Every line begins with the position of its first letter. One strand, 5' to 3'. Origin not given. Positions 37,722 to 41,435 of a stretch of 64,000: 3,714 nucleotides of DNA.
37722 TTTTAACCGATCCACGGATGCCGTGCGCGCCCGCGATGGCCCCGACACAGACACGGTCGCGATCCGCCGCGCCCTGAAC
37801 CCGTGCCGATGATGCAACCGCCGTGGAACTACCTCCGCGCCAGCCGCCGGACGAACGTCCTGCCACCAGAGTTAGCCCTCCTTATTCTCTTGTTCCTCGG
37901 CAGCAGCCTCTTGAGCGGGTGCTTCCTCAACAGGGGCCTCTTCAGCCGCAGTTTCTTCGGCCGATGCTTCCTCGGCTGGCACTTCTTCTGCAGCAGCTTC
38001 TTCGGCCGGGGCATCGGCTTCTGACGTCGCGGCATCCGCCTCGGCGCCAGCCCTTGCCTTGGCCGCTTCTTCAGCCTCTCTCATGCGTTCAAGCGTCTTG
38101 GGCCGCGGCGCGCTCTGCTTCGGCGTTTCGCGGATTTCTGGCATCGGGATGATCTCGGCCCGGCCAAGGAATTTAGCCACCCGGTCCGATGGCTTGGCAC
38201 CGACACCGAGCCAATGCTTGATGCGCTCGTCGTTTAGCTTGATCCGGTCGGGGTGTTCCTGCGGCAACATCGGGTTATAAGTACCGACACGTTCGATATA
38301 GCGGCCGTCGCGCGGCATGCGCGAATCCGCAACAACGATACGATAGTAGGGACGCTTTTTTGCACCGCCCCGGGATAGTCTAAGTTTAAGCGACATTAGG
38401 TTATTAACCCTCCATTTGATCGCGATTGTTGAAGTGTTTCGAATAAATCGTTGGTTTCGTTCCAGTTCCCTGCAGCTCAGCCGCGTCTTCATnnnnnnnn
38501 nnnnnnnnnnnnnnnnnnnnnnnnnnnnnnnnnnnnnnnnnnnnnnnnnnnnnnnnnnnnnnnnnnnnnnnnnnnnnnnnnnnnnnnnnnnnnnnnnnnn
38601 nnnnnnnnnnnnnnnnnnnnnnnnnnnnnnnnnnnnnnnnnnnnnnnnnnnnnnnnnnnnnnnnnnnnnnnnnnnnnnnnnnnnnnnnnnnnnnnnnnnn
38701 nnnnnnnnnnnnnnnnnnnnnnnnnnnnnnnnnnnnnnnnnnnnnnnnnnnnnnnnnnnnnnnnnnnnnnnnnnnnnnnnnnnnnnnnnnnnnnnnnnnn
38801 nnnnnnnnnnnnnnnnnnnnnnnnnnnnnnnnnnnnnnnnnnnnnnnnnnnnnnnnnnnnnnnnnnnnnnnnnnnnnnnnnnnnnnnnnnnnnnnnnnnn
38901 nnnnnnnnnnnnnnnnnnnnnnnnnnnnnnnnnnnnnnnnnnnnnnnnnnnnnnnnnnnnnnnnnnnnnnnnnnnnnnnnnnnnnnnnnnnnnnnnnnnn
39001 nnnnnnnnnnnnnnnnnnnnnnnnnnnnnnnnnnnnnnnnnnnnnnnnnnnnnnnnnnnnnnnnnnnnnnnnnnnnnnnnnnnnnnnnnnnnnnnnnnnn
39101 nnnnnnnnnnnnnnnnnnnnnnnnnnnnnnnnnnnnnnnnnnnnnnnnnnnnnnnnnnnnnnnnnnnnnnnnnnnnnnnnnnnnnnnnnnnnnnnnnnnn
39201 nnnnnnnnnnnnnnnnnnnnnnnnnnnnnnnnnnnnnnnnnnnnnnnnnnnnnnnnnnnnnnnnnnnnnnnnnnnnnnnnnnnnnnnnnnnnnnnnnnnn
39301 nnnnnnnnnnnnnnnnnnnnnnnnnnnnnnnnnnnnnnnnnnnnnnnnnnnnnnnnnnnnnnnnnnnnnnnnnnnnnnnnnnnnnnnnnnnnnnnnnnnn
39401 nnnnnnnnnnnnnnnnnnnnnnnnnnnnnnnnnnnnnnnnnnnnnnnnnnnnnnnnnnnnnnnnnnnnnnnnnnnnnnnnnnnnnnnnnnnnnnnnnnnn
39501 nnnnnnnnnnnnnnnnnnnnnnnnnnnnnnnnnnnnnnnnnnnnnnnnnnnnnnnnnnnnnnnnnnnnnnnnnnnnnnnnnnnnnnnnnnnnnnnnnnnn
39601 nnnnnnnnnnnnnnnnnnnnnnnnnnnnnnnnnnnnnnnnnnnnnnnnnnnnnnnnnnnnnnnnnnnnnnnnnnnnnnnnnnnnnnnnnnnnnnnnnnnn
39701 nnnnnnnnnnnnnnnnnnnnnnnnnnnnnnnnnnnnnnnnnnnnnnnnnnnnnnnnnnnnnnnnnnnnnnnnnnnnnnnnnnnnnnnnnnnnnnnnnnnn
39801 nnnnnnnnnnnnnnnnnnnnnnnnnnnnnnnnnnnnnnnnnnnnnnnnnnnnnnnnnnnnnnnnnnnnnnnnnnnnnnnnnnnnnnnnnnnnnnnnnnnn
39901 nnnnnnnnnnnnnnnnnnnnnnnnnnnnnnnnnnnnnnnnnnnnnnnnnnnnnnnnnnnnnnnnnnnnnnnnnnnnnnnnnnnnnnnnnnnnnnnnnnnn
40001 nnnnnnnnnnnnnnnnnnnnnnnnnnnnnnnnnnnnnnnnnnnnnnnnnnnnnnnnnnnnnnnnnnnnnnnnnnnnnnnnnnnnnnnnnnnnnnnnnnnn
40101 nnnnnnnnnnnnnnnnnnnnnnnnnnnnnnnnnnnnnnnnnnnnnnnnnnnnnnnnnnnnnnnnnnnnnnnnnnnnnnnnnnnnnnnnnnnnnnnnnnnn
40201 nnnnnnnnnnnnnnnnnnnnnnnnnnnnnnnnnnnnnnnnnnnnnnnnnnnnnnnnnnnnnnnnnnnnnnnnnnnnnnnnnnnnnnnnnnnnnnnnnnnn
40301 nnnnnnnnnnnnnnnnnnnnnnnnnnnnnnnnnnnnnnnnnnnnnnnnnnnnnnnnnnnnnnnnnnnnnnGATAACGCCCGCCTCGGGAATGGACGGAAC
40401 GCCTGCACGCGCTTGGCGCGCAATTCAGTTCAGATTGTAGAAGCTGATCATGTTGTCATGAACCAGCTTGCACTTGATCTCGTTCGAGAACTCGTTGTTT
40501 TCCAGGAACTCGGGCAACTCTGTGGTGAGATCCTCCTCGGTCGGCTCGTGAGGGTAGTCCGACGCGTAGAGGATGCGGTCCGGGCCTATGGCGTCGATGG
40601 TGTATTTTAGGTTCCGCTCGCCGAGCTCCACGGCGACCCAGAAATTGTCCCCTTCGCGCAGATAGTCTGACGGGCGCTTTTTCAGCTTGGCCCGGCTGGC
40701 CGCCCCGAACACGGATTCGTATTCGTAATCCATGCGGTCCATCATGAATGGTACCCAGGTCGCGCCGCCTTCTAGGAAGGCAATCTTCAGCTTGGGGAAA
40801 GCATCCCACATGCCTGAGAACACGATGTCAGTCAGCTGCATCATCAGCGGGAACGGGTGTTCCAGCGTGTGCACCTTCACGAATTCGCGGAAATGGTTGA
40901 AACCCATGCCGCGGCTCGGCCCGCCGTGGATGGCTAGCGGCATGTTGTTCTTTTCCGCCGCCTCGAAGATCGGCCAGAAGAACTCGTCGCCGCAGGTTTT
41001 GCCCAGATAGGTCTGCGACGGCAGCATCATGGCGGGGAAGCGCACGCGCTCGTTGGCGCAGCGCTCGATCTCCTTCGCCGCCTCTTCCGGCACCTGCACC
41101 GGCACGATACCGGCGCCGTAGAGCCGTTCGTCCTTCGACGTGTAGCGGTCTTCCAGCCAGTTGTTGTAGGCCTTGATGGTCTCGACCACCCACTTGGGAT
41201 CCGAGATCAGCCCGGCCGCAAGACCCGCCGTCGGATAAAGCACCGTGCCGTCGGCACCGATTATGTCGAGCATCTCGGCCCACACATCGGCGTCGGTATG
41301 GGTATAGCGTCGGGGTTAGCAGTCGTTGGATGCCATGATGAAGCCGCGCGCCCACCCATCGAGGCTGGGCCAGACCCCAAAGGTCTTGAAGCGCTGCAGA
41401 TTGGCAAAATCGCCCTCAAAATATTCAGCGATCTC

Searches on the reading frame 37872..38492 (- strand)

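Call 73: search_protein_families(library=pfam, proteins=[window:37872-38492:-], max_evalue=0.00001)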
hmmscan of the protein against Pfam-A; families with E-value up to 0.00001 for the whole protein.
window:37872-38492:- (206 aa): 1 family
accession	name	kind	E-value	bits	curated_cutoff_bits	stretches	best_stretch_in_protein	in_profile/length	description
PF00886.24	Ribosomal_S16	-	4.8e-29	100.5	27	1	41-102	1-62/62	Ribosomal protein S16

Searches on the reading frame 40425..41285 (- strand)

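Call 73: search_protein_families(library=pfam, proteins=[window:40425-41285:-], max_evalue=0.00001)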
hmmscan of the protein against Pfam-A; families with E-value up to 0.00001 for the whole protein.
window:40425-41285:- (286 aa): 1 family
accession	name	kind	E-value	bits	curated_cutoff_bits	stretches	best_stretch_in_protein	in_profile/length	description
PF04909.20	Amidohydro_2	-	3e-26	93.3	26.4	1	22-284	47-288/289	Amidohydrolase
